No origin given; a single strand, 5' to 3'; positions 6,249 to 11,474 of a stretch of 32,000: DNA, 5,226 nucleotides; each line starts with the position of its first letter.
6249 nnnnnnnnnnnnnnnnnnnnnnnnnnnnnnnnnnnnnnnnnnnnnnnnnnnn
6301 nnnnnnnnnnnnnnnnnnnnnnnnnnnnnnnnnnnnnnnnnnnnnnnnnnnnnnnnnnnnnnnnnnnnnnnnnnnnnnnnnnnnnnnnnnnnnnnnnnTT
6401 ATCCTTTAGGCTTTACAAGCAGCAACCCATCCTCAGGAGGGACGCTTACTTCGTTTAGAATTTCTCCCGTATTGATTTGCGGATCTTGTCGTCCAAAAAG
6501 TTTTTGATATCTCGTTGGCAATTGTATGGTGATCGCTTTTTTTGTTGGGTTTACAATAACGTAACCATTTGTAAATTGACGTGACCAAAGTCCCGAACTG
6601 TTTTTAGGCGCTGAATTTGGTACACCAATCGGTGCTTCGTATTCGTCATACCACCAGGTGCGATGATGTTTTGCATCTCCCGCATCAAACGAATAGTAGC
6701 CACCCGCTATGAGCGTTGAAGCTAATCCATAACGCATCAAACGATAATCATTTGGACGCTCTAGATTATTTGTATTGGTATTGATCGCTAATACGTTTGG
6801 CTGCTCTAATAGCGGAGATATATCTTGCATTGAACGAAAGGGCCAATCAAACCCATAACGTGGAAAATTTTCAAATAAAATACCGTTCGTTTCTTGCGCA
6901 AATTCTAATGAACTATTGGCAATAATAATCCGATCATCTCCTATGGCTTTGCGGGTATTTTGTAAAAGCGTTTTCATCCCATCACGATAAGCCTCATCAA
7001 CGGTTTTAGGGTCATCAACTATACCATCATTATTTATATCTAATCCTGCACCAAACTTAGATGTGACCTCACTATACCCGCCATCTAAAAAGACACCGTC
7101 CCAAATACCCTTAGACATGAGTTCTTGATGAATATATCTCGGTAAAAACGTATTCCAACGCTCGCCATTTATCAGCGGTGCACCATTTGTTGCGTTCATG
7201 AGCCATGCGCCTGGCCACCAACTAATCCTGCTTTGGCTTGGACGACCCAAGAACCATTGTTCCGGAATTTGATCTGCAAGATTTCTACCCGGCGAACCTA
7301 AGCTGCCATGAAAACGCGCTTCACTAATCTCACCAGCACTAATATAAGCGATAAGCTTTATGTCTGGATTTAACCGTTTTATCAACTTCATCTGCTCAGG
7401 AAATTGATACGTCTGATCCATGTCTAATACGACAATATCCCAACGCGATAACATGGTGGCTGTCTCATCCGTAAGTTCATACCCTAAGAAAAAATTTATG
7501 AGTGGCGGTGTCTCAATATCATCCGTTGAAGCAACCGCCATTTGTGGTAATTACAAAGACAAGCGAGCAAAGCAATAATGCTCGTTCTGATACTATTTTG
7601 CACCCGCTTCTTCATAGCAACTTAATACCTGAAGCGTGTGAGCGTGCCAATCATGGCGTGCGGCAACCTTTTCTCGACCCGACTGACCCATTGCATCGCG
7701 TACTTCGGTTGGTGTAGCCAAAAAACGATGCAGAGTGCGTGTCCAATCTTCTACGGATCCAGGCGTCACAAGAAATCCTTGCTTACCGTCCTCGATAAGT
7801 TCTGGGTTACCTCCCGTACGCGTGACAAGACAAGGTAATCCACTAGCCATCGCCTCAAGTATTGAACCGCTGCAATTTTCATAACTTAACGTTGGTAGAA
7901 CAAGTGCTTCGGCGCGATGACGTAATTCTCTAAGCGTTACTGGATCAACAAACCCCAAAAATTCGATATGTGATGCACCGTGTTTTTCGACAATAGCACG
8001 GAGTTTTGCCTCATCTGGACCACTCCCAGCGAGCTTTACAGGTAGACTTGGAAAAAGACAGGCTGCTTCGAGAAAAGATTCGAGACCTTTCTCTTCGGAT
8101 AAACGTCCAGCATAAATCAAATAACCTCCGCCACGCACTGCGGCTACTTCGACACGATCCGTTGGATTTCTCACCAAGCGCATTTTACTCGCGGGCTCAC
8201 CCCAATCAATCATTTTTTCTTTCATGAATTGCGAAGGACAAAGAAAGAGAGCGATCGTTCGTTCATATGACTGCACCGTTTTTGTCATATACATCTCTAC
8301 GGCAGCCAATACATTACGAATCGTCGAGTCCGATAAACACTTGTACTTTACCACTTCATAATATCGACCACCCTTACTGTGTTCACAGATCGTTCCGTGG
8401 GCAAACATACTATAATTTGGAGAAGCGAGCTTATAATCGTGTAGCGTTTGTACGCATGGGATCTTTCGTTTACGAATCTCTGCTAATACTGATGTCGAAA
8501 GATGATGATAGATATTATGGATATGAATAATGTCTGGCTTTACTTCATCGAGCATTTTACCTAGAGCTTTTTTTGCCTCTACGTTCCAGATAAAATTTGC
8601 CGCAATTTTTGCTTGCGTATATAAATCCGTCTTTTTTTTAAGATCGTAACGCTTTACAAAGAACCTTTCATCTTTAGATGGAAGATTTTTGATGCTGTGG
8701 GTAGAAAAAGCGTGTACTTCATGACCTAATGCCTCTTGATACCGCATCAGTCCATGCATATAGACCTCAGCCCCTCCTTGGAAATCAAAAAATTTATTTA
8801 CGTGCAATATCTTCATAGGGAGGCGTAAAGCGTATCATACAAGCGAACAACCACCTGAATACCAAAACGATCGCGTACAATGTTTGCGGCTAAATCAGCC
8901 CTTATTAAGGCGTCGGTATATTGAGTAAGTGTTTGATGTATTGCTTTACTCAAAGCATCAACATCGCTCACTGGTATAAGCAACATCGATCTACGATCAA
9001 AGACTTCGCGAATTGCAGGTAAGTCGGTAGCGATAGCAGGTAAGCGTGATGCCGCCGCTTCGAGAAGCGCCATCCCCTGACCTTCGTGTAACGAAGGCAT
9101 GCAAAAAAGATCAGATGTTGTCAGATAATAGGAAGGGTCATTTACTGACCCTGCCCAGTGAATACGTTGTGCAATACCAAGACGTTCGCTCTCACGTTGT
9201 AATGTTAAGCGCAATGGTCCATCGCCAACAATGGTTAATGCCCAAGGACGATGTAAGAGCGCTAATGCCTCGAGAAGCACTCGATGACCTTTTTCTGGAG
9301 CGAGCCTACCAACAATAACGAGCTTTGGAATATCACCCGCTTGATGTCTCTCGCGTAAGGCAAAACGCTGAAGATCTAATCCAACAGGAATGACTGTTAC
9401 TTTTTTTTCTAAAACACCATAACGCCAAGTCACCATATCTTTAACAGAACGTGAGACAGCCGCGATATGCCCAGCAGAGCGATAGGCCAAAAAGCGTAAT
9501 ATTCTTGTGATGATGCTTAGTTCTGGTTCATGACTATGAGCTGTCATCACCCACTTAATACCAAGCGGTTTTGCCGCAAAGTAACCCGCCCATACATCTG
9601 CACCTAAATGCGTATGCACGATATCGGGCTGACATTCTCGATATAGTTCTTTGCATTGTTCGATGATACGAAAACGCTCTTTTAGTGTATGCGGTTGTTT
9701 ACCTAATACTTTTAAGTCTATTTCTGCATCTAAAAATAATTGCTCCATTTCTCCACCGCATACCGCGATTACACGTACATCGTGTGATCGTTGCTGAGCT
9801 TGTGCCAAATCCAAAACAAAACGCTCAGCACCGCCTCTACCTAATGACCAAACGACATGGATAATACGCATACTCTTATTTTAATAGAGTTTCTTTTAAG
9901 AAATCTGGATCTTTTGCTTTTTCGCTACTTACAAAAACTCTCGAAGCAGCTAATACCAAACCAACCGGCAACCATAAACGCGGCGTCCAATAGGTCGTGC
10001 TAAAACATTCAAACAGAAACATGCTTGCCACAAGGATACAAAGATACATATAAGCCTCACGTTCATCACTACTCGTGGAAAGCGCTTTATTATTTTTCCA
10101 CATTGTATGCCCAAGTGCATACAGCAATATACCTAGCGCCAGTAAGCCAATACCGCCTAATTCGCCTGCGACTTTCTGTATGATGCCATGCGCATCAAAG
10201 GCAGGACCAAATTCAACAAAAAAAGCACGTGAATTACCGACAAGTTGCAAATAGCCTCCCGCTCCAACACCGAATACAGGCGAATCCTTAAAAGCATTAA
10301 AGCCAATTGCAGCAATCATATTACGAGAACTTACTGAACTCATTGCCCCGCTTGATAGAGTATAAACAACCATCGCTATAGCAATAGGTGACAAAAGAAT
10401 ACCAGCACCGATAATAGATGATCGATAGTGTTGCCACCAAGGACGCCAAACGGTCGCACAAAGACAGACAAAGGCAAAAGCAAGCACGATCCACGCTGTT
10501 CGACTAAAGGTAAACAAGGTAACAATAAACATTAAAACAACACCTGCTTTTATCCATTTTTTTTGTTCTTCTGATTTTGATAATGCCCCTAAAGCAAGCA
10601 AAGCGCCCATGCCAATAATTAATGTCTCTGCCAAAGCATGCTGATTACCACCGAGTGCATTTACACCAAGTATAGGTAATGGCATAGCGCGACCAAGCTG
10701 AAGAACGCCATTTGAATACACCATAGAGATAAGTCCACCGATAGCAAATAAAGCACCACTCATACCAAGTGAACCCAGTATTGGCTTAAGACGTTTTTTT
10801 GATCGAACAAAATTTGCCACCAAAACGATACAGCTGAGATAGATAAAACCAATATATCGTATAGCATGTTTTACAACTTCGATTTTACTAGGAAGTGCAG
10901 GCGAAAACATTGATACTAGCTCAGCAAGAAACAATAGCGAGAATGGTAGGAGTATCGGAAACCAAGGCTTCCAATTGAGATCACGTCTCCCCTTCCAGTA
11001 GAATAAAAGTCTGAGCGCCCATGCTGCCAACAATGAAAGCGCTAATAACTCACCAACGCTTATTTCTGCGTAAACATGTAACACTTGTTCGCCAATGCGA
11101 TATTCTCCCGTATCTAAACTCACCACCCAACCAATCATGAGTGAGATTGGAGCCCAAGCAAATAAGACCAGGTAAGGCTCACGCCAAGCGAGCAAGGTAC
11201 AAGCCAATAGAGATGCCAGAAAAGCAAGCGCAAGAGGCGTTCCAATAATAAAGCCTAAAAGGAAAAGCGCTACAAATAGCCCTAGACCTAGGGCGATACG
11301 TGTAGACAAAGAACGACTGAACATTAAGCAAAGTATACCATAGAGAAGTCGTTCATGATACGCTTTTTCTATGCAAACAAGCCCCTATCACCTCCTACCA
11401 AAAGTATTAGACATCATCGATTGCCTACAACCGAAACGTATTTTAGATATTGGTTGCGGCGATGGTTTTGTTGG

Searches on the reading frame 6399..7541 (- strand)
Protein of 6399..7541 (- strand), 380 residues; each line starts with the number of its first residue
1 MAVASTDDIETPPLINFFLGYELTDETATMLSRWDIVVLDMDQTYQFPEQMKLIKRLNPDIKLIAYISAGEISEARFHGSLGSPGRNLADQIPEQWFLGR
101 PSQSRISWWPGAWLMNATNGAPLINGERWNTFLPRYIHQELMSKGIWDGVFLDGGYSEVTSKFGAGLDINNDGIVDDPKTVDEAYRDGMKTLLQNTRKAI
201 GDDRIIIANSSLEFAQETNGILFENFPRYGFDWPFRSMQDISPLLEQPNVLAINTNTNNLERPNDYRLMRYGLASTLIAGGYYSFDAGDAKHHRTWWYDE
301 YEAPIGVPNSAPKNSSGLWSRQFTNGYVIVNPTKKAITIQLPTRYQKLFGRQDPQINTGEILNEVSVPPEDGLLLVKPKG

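Call 55: search_protein_families(library=pfam, proteins=[window:6399-7541:-], max_evalue=0.001)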
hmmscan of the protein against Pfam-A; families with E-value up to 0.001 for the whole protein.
window:6399-7541:- (380 aa): 1 family
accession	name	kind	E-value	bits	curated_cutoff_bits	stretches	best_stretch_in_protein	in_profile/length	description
PF14885.12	GHL15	-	6.4e-32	112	27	1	55-326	1-270/271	Hypothetical glycosyl hydrolase family 15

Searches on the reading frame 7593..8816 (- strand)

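Call 6: search_protein_families(library=pfam, proteins=[window:7593-8816:-], max_evalue=0.01)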
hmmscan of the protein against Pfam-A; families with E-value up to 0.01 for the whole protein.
window:7593-8816:- (407 aa): 8 families
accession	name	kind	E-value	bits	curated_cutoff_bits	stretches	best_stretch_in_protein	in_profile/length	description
PF00534.26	Glycos_transf_1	-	3e-31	108.7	26.4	1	228-382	13-171/172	Glycosyl transferases group 1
PF13692.12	Glyco_trans_1_4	-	1.8e-27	96.8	27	1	232-366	3-140/142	Glycosyl transferases group 1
PF13439.12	Glyco_transf_4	-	1.6e-18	67.7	28.5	1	14-220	2-167/170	Glycosyltransferase Family 4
PF13579.12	Glyco_trans_4_4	-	6.1e-15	56.3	29.7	1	14-217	1-157/158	Glycosyl transferase 4-like domain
PF13524.12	Glyco_trans_1_2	-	9.9e-10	39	25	1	248-395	5-140/144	Glycosyl transferase-like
PF08323.17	Glyco_transf_5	-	2.8e-05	24.4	22.7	1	42-130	73-170/239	Starch synthase catalytic domain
PF13477.12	Glyco_trans_4_2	-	4.4e-05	24.1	23.4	1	18-136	11-118/139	Glycosyl transferase 4-like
PF06925.17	MGDG_synth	-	0.0057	17.2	25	0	75-135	69-133/169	Monogalactosyldiacylglycerol (MGDG) synthase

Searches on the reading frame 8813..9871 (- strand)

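Call 6: search_protein_families(library=pfam, proteins=[window:8813-9871:-], max_evalue=0.01)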
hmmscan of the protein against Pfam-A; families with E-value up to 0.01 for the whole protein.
window:8813-9871:- (352 aa): 6 families
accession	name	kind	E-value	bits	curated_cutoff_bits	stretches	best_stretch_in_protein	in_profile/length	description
PF13692.12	Glyco_trans_1_4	-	3.2e-33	115.4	27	1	182-316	2-141/142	Glycosyl transferases group 1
PF00534.26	Glycos_transf_1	-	3.1e-32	111.9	26.4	1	176-318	9-159/172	Glycosyl transferases group 1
PF13439.12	Glyco_transf_4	-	1.8e-27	96.9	28.5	1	13-169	2-170/170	Glycosyltransferase Family 4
PF13579.12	Glyco_trans_4_4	-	2.4e-14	54.4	29.7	1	13-164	1-158/158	Glycosyl transferase 4-like domain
PF20706.3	GT4-conflict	-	4.5e-11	42.8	26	1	130-326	144-366/385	Family 4 Glycosyltransferase in conflict systems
PF13477.12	Glyco_trans_4_2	-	1.1e-06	29.3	23.4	1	24-113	19-109/139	Glycosyl transferase 4-like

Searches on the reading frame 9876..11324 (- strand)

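Call 6: search_protein_families(library=pfam, proteins=[window:9876-11324:-], max_evalue=0.01)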
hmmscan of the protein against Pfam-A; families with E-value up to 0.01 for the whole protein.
window:9876-11324:- (482 aa): 2 families
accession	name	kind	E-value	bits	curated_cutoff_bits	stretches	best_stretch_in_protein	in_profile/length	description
PF04932.20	Wzy_C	-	4.1e-11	43.3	31.7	1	261-397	2-148/149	O-Antigen ligase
PF11014.13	DUF2852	-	0.0089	16.6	22.5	0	304-333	13-42/116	Protein of unknown function (DUF2852)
